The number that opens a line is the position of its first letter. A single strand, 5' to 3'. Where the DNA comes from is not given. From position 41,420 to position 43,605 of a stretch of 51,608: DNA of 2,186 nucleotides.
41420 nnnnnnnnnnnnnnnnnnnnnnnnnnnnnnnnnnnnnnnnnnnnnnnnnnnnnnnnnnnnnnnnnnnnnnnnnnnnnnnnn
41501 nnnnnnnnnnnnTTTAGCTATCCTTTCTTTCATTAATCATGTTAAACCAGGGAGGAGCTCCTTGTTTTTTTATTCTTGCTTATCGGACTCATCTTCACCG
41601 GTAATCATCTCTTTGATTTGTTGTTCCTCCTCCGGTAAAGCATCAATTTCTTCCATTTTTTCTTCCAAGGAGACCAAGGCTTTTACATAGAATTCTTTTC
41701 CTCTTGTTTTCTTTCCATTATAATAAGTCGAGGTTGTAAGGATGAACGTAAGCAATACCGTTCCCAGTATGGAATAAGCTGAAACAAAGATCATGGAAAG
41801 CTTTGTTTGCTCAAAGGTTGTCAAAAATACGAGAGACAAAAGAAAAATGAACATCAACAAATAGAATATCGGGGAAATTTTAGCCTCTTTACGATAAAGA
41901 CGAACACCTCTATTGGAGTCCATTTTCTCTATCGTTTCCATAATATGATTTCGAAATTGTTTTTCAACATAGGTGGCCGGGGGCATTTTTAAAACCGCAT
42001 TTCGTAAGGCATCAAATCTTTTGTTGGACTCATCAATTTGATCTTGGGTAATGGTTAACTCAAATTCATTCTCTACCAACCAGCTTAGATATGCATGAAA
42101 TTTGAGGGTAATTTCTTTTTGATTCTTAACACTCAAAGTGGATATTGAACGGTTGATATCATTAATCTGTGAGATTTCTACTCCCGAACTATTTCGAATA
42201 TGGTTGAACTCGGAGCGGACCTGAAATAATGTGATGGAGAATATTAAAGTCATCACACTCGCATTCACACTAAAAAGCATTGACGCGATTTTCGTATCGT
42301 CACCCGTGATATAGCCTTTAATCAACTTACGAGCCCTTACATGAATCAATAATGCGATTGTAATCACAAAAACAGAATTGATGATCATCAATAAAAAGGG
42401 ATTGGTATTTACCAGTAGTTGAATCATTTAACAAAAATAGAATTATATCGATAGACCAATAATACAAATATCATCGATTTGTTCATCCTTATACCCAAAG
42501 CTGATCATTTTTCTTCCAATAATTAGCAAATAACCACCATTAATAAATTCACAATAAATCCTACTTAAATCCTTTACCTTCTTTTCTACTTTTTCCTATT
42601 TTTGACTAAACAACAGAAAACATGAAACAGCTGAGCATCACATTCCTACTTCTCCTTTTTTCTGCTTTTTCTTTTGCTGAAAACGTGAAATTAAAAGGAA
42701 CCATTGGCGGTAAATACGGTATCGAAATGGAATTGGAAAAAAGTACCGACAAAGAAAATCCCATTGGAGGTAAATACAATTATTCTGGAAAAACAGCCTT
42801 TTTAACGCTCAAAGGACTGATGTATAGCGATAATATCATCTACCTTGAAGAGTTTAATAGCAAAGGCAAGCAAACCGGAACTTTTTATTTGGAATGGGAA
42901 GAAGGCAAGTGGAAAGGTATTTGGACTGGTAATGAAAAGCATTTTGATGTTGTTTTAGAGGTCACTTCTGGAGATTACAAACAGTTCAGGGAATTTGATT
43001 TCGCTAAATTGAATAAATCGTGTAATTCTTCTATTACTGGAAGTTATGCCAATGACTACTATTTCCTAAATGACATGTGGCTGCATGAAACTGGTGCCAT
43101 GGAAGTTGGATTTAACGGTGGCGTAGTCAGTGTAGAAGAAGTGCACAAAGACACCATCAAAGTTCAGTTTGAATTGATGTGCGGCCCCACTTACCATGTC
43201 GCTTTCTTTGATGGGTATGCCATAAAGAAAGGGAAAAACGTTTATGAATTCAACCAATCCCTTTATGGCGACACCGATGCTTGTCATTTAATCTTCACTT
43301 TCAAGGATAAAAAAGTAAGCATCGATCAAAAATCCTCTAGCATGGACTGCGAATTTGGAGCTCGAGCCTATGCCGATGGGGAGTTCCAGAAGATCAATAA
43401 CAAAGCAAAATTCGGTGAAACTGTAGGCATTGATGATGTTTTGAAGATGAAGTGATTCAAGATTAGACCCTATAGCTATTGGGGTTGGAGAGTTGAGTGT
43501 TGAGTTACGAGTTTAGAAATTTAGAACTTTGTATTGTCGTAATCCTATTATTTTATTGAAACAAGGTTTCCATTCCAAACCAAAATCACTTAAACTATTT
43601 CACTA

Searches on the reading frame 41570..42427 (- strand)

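Call 3: search_protein_families(library=pfam, proteins=[window:41570-42427:-], max_evalue=0.01)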
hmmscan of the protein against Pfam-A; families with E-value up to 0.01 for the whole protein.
window:41570-42427:- (285 aa): 1 family
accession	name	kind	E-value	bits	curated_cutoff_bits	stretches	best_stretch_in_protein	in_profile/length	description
PF14023.12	Bestrophin-like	-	5e-22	79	32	1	20-234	2-219/232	Bestrophin-like domain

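Call 4: search_protein_families(library=padloc, proteins=[window:41570-42427:-], max_evalue=0.01)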
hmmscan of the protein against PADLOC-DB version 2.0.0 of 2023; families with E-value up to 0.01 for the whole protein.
window:41570-42427:- (285 aa): 0 families

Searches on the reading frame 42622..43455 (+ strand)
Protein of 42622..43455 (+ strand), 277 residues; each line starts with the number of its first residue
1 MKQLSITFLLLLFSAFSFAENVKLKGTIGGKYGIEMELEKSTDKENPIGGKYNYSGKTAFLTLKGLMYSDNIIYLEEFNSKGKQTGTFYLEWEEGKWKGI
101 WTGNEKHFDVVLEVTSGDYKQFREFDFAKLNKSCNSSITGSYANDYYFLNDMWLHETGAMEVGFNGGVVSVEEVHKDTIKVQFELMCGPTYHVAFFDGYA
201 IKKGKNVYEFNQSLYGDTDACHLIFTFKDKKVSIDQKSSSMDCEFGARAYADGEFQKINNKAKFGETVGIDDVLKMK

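Call 3: search_protein_families(library=pfam, proteins=[window:42622-43455:+], max_evalue=0.01)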
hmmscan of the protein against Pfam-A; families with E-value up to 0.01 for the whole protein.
window:42622-43455:+ (277 aa): 0 families

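Call 4: search_protein_families(library=padloc, proteins=[window:42622-43455:+], max_evalue=0.01)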
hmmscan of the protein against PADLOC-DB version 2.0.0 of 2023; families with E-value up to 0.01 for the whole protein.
window:42622-43455:+ (277 aa): 0 families

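Call 8: search_protein_families(library=ncbifam, proteins=[window:42622-43455:+], max_evalue=0.01)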
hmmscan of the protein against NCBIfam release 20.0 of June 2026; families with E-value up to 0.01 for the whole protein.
window:42622-43455:+ (277 aa): 0 families
